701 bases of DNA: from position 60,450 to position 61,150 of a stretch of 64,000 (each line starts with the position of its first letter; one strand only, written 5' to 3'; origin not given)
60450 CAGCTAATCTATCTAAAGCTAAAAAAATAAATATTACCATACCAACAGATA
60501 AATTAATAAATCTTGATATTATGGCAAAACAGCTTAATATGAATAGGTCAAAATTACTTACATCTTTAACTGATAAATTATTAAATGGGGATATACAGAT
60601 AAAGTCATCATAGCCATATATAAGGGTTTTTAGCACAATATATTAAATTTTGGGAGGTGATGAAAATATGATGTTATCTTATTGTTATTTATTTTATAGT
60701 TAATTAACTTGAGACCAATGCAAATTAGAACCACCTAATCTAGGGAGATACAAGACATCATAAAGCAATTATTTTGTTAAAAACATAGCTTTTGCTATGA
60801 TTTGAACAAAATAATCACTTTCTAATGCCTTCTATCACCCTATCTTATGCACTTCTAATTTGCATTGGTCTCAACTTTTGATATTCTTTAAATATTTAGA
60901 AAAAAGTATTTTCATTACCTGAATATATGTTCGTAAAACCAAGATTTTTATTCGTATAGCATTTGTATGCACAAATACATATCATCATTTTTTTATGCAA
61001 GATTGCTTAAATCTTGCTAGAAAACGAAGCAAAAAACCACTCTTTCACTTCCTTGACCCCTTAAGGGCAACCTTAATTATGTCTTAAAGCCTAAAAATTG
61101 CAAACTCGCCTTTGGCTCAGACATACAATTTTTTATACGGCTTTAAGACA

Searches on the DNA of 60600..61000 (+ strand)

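Call 39: search_dna_similar(query=window:60700-60882:+, collection=plasmids, mode=distant, max_evalue=0.001)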
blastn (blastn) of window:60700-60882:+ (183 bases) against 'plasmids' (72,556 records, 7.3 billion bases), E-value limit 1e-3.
No match.

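Call 73: search_rna_families(source=window, start=60600, end=61000, threshold=evalue, max_evalue=1)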
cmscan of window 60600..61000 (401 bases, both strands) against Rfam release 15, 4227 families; matches with E-value up to 1: 5.
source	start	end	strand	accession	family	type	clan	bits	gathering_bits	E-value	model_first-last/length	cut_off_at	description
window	60714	60869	-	RF04128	MIR8562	Gene; miRNA;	-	54.7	211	3.2e-09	1-242/242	no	MIR8562 microRNA precursor family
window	60739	60842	-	RF04130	MIR7996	Gene; miRNA;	-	44.6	119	9.6e-07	1-190/190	no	MIR7996 microRNA precursor family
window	60742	60840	-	RF03916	MIR400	Gene; miRNA;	-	27.7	83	0.001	1-103/103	no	MIR400 microRNA precursor family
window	60767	60816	-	RF01061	mir-548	Gene; miRNA;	-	22.8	90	0.052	1-84/84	no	mir-548 microRNA precursor family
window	60773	60810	-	RF03789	MIR5269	Gene; miRNA;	-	19.7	60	0.52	1-80/80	no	MIR5269 microRNA precursor family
